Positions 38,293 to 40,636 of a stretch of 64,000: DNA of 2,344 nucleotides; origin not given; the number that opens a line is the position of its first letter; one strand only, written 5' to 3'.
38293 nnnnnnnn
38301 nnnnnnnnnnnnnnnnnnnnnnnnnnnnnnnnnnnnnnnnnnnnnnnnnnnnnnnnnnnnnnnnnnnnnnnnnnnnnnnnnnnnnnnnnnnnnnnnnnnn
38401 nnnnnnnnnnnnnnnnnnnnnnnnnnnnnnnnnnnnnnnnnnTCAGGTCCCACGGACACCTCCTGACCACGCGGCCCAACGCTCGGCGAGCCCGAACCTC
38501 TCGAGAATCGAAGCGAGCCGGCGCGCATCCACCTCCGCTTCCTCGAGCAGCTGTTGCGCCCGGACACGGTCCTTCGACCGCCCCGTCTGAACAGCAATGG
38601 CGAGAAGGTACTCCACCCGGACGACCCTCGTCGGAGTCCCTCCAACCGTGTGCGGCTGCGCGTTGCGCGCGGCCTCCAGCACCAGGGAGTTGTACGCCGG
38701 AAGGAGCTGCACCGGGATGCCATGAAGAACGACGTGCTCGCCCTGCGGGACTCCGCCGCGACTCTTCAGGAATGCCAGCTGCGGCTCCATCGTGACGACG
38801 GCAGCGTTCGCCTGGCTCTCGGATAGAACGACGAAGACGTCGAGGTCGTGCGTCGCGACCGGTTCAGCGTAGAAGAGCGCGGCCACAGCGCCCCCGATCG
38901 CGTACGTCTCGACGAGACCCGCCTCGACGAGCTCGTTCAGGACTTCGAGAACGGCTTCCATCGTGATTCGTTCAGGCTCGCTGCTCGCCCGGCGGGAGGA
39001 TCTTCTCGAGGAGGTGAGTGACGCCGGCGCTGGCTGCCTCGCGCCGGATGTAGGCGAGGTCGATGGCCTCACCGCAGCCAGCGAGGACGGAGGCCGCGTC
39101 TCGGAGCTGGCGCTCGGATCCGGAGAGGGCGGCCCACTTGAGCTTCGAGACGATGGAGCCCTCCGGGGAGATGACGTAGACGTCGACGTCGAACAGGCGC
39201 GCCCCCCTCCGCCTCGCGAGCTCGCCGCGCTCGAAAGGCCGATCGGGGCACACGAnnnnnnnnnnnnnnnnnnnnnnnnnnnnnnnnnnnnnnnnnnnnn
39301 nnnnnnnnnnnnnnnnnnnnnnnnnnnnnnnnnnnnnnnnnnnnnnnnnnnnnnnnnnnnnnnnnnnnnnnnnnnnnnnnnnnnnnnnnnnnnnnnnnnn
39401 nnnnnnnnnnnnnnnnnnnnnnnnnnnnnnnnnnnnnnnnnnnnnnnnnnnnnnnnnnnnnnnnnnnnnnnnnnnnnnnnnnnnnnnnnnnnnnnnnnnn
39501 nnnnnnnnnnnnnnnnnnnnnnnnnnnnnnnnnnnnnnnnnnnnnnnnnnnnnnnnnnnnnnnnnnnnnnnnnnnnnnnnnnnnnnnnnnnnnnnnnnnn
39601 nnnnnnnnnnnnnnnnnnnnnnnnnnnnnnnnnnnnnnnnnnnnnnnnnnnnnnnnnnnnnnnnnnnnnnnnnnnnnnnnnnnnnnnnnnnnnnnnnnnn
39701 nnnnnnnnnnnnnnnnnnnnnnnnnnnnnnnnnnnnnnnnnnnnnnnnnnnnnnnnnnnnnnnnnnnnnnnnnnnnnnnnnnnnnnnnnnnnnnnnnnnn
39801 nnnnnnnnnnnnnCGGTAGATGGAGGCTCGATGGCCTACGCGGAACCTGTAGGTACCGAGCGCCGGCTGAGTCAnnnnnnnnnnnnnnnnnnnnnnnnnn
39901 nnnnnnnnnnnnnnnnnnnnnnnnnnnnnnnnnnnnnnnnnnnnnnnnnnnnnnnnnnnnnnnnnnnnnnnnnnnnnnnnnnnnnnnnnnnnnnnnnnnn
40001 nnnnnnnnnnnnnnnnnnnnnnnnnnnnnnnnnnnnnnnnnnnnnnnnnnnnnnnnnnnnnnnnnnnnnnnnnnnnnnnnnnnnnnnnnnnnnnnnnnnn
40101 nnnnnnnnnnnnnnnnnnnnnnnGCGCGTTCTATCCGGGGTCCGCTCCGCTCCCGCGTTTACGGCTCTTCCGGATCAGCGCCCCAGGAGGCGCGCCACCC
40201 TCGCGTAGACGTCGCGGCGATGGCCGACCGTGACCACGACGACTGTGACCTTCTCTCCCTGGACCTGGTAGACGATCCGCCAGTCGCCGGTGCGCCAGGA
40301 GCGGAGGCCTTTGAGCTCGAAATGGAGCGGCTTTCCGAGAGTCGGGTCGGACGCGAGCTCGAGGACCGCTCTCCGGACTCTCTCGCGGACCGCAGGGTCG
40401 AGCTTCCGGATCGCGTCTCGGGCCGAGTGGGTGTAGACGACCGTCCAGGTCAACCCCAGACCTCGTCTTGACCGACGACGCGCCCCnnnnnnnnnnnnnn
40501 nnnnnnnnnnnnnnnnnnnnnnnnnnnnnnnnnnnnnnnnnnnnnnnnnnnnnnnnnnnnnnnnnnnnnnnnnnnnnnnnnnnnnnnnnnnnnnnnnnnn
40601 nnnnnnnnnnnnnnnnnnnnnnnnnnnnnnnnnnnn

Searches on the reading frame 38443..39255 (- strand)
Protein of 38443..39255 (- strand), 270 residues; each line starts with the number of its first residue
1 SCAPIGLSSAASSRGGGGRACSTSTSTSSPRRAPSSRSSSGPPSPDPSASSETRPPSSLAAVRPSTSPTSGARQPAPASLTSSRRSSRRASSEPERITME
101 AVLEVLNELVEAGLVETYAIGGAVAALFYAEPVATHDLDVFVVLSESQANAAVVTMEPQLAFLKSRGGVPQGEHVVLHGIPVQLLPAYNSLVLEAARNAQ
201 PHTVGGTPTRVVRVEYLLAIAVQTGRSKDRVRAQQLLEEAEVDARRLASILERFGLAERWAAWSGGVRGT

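Call 53: search_protein_families(library=pfam, proteins=[window:38443-39255:-], max_evalue=0.001)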
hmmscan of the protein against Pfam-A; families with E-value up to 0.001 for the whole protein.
window:38443-39255:- (270 aa): 1 family
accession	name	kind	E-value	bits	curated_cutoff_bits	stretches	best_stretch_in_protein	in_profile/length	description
PF09970.15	DUF2204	-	0.00072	19.7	20.3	0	99-143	2-45/181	Nucleotidyl transferase of unknown function (DUF2204)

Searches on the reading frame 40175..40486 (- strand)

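Call 53: search_protein_families(library=pfam, proteins=[window:40175-40486:-], max_evalue=0.001)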
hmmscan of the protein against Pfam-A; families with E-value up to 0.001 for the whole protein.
window:40175-40486:- (103 aa): 2 families
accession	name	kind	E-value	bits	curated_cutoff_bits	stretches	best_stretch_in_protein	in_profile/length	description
PF05016.21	ParE_toxin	-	2.5e-13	50.8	23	1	16-94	1-89/89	ParE toxin of type II toxin-antitoxin system, parDE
PF15781.12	ParE-like_toxin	-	2.3e-06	27.9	28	1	16-95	1-84/87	ParE-like toxin of type II bacterial toxin-antitoxin system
